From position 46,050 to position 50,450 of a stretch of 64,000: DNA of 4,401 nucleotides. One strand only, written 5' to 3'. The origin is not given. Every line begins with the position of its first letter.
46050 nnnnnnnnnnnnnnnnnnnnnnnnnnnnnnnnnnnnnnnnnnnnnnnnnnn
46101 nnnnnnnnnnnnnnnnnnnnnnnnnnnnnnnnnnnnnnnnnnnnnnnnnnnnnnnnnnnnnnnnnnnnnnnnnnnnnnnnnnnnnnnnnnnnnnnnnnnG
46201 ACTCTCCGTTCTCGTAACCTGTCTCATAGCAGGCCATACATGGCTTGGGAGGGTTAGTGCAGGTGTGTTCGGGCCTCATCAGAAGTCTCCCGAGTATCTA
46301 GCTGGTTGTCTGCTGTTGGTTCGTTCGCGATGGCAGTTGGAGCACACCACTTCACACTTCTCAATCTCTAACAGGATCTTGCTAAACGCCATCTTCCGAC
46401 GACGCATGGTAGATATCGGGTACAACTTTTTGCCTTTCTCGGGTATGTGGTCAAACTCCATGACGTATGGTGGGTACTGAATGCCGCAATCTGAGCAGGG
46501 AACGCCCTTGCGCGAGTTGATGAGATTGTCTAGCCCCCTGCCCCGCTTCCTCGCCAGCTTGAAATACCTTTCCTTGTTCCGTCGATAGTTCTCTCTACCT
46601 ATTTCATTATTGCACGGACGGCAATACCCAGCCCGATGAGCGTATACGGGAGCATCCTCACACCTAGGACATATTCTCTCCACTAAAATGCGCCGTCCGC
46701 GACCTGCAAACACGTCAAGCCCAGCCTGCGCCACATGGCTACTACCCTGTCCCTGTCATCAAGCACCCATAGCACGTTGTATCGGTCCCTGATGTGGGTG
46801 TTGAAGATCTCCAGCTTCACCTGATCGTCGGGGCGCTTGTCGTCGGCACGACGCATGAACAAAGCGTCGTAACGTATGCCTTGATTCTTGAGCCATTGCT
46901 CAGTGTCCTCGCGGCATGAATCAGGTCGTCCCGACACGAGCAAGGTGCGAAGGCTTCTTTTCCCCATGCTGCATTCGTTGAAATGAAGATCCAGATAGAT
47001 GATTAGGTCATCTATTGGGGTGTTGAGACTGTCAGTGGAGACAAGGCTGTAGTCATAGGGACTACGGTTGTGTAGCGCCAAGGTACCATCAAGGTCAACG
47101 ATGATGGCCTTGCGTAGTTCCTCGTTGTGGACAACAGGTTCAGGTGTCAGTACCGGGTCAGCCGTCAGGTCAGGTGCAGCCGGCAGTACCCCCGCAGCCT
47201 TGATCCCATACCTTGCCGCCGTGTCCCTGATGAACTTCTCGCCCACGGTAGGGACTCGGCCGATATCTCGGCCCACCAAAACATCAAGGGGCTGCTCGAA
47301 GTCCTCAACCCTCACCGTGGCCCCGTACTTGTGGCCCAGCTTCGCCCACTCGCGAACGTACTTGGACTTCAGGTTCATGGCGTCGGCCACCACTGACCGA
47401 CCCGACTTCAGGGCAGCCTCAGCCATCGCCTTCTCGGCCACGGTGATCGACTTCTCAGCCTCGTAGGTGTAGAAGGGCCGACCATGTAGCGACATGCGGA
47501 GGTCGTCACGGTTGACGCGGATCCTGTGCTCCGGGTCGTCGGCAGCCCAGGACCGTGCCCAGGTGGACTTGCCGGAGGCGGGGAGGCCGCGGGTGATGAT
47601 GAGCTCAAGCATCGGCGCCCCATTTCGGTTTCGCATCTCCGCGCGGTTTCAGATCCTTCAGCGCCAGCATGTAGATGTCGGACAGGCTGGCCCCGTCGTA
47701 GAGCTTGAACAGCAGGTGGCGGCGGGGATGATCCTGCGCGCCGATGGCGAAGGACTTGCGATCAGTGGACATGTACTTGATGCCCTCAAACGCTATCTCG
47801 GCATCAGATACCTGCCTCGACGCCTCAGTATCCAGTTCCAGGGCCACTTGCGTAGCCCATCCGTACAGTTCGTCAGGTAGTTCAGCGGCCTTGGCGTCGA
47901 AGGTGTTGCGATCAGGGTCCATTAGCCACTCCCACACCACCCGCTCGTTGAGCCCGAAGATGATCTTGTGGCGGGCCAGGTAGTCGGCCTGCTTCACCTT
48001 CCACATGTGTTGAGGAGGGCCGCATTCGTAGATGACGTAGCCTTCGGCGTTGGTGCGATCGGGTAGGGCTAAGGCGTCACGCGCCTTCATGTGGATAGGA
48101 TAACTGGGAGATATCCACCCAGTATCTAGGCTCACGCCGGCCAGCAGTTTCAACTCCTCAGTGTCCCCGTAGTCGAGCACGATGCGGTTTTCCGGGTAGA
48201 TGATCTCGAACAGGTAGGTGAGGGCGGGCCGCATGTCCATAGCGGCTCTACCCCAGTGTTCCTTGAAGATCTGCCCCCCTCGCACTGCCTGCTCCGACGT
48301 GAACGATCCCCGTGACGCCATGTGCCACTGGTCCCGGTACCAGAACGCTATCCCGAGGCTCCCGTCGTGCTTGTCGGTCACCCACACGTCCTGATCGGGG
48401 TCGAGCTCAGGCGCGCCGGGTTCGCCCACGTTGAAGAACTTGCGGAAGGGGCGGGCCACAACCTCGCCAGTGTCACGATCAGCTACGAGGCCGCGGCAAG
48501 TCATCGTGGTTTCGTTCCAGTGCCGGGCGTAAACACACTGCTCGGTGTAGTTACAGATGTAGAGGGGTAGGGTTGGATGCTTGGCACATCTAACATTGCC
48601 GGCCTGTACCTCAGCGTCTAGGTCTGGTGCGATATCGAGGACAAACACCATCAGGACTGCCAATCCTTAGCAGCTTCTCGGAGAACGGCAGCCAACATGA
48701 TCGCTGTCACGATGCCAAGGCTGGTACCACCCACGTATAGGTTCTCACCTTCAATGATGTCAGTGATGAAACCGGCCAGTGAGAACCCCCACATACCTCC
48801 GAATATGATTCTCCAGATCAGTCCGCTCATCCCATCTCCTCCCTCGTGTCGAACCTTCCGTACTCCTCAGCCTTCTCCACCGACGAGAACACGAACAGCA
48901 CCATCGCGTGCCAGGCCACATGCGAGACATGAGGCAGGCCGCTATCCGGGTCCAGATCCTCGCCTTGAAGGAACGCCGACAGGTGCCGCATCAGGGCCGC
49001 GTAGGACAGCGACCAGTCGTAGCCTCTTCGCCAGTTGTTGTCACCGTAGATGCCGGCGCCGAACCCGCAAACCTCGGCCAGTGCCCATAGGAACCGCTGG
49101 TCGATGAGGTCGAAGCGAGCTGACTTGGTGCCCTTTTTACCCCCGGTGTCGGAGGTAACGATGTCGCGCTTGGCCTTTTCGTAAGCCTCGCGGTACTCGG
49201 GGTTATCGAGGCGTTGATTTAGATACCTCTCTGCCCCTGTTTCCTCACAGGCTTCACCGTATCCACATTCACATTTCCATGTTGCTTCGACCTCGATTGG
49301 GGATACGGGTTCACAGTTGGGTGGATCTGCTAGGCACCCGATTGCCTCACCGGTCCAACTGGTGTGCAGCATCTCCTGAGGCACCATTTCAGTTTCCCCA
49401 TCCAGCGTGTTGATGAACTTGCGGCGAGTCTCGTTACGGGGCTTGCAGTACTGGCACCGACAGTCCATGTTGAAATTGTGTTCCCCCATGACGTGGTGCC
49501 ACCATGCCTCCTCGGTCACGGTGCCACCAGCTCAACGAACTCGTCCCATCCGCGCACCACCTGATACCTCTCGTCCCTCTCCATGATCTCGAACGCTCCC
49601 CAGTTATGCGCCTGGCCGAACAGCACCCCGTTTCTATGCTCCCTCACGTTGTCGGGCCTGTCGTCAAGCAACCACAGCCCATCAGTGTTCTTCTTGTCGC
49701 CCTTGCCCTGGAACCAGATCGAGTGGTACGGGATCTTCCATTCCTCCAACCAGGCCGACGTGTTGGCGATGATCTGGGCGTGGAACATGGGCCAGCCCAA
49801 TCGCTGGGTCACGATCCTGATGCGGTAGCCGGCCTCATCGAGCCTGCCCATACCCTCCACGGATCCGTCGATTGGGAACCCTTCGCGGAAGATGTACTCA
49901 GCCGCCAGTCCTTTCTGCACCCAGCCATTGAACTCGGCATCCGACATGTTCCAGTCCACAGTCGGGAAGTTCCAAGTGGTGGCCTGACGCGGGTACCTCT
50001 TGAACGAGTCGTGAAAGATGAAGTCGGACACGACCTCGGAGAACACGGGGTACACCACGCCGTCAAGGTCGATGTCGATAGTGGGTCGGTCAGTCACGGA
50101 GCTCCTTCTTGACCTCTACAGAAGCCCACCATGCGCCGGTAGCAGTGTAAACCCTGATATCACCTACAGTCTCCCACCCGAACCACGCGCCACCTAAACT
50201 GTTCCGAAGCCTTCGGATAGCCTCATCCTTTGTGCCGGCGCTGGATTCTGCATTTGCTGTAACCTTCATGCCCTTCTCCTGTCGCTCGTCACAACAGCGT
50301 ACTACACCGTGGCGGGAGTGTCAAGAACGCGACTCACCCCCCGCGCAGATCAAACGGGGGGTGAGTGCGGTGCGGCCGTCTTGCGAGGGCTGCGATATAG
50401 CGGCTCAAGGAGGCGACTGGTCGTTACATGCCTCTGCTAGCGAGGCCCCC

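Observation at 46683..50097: RNA repair pair (polynucleotide kinase-phosphatase plus RNA ligase), a probable counter-defence against anticodon/tRNA nucleases, with nucleotide-pool enzymes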

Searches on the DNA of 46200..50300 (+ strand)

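Call 5: search_dna_similar(query=window:46200-50300:+, collection=phages, mode=near, max_rows=25)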
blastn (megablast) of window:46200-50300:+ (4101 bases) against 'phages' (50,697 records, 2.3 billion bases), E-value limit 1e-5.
No match.

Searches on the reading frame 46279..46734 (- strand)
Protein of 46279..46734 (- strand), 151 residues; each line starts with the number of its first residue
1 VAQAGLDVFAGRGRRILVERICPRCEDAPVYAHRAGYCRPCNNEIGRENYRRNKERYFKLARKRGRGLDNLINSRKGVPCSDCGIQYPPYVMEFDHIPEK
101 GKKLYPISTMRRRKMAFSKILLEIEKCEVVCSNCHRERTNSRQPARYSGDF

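Call 3: search_protein_families(library=pfam, proteins=[window:46279-46734:-], max_evalue=0.01)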
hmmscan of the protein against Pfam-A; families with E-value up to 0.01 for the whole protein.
window:46279-46734:- (151 aa): 0 families

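Call 4: search_protein_families(library=phrogs, proteins=[window:46279-46734:-], max_evalue=0.001)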
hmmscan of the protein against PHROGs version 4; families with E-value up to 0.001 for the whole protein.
window:46279-46734:- (151 aa): 6 families
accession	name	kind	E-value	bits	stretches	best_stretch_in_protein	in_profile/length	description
phrog_2255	-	DNA, RNA and nucleotide metabolism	9.1e-26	91.6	1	20-143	54-173/211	HNH endonuclease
phrog_3106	-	DNA, RNA and nucleotide metabolism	1.8e-22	81.2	1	37-143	118-225/252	HNH endonuclease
phrog_4234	-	DNA, RNA and nucleotide metabolism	1.2e-08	35.7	1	75-144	27-88/130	HNH endonuclease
phrog_30726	-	unknown function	2e-07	32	1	70-137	43-109/159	-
phrog_10212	-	unknown function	2.6e-06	28.7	1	80-141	67-124/128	-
phrog_35854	-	DNA, RNA and nucleotide metabolism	5.5e-06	27.5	1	77-138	6-66/145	HNH endonuclease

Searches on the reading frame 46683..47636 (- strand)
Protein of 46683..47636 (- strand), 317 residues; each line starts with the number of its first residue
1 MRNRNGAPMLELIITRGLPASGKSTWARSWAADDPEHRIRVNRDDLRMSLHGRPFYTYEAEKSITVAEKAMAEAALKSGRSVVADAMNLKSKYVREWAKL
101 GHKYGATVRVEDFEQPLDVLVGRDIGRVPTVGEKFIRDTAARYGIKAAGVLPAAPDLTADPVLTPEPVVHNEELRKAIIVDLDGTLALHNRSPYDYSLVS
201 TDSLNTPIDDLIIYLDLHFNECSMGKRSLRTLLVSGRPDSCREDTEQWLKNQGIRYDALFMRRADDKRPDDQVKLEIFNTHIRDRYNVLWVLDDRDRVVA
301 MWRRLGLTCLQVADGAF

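Call 3: search_protein_families(library=pfam, proteins=[window:46683-47636:-], max_evalue=0.01)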
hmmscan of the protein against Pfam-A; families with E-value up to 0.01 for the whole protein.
window:46683-47636:- (317 aa): 4 families
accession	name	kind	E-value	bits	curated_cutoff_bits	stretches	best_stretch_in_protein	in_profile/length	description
PF25109.1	HAD_PNKP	-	1.2e-44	152.3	27.6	1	176-317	2-143/143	Polynucleotide kinase PNKP phosphatase domain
PF13671.12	AAA_33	-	5.7e-19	69.3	27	1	12-130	1-121/143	AAA domain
PF08433.16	KTI12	-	1.7e-05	24.9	22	1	12-127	3-119/271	Chromatin associated protein KTI12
PF03767.20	Acid_phosphat_B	-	0.0026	17.8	27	0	230-275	138-185/230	HAD superfamily, subfamily IIIB (Acid phosphatase)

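Call 4: search_protein_families(library=phrogs, proteins=[window:46683-47636:-], max_evalue=0.001)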
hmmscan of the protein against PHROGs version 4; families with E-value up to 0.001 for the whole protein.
window:46683-47636:- (317 aa): 4 families
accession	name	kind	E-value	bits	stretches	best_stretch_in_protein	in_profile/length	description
phrog_505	-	other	8.4e-92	308.8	1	9-317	1-295/295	polynucleotide kinase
phrog_415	-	other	5.2e-28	99.2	1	171-315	17-167/218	polynucleotide kinase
phrog_2071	-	other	2.4e-14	54.8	1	11-123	17-124/282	ATPase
phrog_8238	-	DNA, RNA and nucleotide metabolism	1.6e-09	37.4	1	9-125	1-120/737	RNA ligase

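Call 8: search_dna_similar(query=window:46683-47636:-, collection=phages, mode=protein, max_rows=30)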
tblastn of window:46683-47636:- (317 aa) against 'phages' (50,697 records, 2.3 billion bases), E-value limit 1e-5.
Records with a match: 2372; places in all: 2372; records where one place covers at least 80% of the query: 2082.
Best place of each record, by identity: <60% 2372.
By first word of the organism name: Escherichia 699; Klebsiella 344; Mycobacterium 302; Streptomyces 133; Shigella 86; Vibrio 82; Aeromonas 77; Acinetobacter 69; Enterobacter 61; Salmonella 53; and 56 more.
By host as written in the record: Escherichia coli 296; Mycobacterium smegmatis mc2 155 210; - 209; Klebsiella pneumoniae 126; Streptomyces griseus ATCC 10137 52; Mycobacterium smegmatis mc#155 51; Streptomyces lividans JI 1326 31; Escherichia coli B 29; and 506 more.
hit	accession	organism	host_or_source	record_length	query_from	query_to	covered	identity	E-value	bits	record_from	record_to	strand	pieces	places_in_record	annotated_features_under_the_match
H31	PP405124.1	Mycobacterium phage Bazzle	Mycobacterium smegmatis mc#155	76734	2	317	100%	46.5%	8e-60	212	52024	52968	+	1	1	75: polynucleotide kinase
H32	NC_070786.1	Streptomyces phage Muntaha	Streptomyces sanglieri UNT16F27A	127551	6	317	98%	47.0%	2e-66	231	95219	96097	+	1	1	185: ATPase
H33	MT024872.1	Streptomyces phage Muntaha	Streptomyces sanglieri UNT16F27A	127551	6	317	98%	47.0%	2e-66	231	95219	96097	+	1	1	185: polynucleotide kinase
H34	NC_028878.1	Mycobacterium phage Archie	Mycobacterium smegmatis mc2 155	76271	2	317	100%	46.2%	5e-59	209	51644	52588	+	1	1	polynucleotide kinase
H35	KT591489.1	Mycobacterium phage Archie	Mycobacterium smegmatis mc2 155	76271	2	317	100%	46.2%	5e-59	209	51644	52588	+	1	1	polynucleotide kinase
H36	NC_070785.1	Streptomyces phage Wakanda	Streptomyces sanglieri UNT16F27A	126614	6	317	98%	46.6%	5e-66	229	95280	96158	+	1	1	184: ATPase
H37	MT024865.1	Streptomyces phage Wakanda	Streptomyces sanglieri UNT16F27A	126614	6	317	98%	46.6%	5e-66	229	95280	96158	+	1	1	184: polynucleotide kinase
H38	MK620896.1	Streptomyces phage Circinus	Streptomyces griseofuscus ATCC 23916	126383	6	317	98%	45.7%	5e-64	224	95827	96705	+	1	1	173: polynucleotide kinase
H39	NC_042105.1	Streptomyces phage BillNye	Streptomyces viridochromogenes DSM40736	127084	6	317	98%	45.7%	5e-64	224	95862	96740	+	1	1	polynucleotide kinase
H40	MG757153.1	Streptomyces phage BillNye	Streptomyces viridochromogenes DSM40736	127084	6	317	98%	45.7%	5e-64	224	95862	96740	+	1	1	polynucleotide kinase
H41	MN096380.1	Mycobacterium phage Lewan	Mycobacterium smegmatis mc2 155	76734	2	317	100%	44.9%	9e-56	200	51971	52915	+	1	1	77: polynucleotide kinase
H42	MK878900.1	Mycobacterium phage MsGreen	Mycobacterium smegmatis mc2 155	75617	1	317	100%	44.2%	2e-55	199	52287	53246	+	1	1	76: polynucleotide kinase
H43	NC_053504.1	Mycobacterium phage Lumos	Mycobacterium smegmatis mc2 155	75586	1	317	100%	44.2%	2e-55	199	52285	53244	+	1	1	polynucleotide kinase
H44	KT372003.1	Mycobacterium phage Lumos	Mycobacterium smegmatis mc2 155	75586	1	317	100%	44.2%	2e-55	199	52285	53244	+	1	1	polynucleotide kinase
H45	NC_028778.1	Mycobacterium phage Snenia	Mycobacterium smegmatis mc2 155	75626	1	317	100%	44.2%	2e-55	199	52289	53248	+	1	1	75: polynucleotide kinase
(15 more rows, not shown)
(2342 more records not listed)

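Call 15: search_solved_structures(query=window:46683-47612:-, max_evalue=0.01, show_alignments=2)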
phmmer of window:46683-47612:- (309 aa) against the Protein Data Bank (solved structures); distinct sequences matched with E-value up to 0.01: 6.
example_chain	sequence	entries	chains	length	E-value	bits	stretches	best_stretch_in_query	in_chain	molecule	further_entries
4xrp_A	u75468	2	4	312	1.4e-37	132.9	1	3-309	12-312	Pnkp1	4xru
1ltq_A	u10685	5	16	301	7.1e-30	107.6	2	167-309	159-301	POLYNUCLEOTIDE KINASE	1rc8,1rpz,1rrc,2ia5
5uj0_A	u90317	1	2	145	1.2e-18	70.8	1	168-309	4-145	Polynucleotide kinase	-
1ly1_A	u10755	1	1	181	3.7e-12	49.5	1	2-187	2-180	polynucleotide kinase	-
3a4l_A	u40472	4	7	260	0.0013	21.4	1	3-129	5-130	L-seryl-tRNA(Sec) kinase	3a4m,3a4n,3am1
3adb_A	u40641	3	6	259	0.0018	20.9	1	4-129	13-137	L-seryl-tRNA(Sec) kinase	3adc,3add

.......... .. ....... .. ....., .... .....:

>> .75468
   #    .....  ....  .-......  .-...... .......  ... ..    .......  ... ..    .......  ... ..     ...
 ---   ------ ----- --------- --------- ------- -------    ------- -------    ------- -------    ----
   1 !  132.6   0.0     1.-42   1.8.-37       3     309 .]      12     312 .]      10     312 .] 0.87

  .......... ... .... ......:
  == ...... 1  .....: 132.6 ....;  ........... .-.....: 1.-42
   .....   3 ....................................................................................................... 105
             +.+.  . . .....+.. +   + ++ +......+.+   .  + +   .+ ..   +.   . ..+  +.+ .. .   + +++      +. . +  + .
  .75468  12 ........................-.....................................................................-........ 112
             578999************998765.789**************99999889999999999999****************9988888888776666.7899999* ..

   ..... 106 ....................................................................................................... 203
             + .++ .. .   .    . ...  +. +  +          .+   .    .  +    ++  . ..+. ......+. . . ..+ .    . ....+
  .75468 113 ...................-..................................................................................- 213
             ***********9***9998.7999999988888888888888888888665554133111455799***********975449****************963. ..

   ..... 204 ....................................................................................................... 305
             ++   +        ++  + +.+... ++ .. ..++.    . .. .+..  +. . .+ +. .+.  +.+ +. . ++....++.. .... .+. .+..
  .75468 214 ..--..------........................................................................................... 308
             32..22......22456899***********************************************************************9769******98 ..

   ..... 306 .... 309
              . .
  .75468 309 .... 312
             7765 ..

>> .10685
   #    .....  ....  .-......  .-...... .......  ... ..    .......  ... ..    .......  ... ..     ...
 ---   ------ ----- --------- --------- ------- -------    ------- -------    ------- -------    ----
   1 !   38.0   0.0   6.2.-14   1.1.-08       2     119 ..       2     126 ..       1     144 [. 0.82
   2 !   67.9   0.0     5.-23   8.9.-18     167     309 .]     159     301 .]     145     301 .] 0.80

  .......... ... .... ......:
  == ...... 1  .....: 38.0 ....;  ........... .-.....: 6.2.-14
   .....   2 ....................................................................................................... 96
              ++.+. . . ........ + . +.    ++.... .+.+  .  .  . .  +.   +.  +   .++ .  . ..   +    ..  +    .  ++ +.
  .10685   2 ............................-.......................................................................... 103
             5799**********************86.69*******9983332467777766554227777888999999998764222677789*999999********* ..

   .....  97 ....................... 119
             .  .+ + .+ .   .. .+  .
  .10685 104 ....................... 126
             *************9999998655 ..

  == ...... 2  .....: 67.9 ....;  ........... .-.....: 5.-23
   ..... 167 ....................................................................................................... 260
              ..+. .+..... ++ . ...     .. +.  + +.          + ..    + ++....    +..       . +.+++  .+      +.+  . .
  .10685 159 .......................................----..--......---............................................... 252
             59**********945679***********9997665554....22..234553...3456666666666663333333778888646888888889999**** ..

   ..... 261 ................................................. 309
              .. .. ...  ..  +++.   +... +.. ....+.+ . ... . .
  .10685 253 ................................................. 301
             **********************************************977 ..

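Call 38: search_protein_families(library=ncbifam, proteins=[window:46683-47612:-], max_evalue=0.01)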
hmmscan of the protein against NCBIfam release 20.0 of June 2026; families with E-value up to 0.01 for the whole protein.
window:46683-47612:- (309 aa): 1 family
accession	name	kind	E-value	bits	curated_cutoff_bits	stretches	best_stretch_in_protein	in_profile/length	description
TIGR03574.1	selen_PSTK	equivalog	1e-08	34.9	290.5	1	4-135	1-132/249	L-seryl-tRNA(Sec) kinase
